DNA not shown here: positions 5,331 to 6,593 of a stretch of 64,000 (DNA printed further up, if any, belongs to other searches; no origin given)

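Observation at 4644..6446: Paralogous DNA-binding gene pair, the second fused to a PD-(D/E)xK nuclease, separated by a 207-bp leader with direct repeats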

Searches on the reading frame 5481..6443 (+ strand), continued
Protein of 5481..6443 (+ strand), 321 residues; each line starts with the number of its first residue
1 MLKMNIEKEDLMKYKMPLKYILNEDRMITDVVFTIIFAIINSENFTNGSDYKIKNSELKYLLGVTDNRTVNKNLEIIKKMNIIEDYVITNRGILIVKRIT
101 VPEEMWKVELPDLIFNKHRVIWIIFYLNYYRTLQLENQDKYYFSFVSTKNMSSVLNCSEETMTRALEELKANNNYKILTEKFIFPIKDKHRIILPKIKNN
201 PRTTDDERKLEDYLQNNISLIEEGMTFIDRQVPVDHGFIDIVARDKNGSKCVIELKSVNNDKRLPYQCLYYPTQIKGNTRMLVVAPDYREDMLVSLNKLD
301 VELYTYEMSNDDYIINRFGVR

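Call 83: search_protein_families(library=pfam, proteins=[L025:1-711:+, L026:1-810:+], max_evalue=0.01)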
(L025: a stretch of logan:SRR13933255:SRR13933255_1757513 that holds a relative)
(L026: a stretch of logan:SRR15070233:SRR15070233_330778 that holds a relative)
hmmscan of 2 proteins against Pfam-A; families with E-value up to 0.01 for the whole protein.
L025:1-711:+ (237 aa): 0 families

L026:1-810:+ (270 aa): 0 families

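Call 101: find_related_loci(query=A4, collection=metagenome_contigs, flank=3000)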
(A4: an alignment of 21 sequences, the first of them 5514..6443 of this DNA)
Query A4 (310 aa) in metagenome_contigs; peptide patterns used: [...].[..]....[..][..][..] (x = any residue, [..] = any of these).
26 stretches matched a pattern; 7 encode a relative of the query (tblastn E <= 1e-3); 7 distinct loci.
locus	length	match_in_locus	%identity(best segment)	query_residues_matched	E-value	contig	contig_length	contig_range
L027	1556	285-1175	38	4-304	2e-60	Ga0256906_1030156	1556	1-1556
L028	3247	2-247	60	226-307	3e-27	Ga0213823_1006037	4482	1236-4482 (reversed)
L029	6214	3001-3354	45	185-298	5e-26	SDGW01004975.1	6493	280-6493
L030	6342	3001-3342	40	195-307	1e-24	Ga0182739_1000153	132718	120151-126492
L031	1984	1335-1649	44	196-298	6e-24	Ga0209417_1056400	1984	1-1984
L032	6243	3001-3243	48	196-276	7e-20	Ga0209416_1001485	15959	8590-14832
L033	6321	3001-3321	43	196-301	1e-21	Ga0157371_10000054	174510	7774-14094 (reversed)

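Call 105: list_cluster_members(proteins=[window:5514-6443:+])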
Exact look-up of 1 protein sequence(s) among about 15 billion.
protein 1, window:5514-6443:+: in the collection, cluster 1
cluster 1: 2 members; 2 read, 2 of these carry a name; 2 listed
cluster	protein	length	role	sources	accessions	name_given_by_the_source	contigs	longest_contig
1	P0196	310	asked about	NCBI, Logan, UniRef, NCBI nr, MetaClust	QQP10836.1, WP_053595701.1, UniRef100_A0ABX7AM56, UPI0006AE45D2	DUF91 domain-containing protein [Lysinibacillus agricola] | DUF91 domain-containing protein n=1 Tax=Lysinibacillus agricola TaxID=2590012 ... | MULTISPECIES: endonuclease NucS domain-containing protein [Lysinibacillus]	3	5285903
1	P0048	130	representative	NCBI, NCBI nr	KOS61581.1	hypothetical protein AN161_17970 [Lysinibacillus sp. FJAT-14222]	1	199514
